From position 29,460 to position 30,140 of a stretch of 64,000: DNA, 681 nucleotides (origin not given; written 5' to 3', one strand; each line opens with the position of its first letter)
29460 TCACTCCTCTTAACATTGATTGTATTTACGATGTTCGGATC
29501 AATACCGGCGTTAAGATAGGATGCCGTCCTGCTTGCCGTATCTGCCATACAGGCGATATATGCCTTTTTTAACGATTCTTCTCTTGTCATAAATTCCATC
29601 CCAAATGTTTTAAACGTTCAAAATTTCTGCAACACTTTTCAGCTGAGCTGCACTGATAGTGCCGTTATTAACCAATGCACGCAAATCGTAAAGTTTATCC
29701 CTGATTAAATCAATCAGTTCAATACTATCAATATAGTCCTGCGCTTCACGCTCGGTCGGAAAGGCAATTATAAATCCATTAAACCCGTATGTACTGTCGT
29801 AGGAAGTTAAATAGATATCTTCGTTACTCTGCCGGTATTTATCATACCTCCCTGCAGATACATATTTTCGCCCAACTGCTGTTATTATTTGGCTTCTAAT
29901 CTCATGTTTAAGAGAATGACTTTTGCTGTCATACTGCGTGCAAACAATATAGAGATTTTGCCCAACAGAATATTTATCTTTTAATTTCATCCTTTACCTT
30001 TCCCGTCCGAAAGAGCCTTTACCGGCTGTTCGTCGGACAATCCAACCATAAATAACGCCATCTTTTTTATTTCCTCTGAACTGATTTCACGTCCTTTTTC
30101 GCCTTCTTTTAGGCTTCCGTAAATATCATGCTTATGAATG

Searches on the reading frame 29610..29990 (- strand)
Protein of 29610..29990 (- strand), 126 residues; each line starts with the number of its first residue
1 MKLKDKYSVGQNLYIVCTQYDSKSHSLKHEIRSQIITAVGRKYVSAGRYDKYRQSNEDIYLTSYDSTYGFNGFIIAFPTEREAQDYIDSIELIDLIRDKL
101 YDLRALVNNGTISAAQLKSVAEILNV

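Call 22: search_protein_families(library=pfam, proteins=[window:29610-29990:-], max_evalue=0.001)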
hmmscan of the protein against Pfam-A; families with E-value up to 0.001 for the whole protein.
window:29610-29990:- (126 aa): 1 family
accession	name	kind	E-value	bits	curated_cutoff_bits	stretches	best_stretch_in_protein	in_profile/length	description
PF24203.1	Phage_ProQ_C_like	-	2.2e-08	35.2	27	1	1-124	1-109/112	Phage ProQ C-terminal-like domain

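Call 87: search_protein_families(library=ncbifam, proteins=[window:29610-29990:-], max_evalue=0.01)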
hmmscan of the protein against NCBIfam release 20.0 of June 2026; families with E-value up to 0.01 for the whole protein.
window:29610-29990:- (126 aa): 0 families
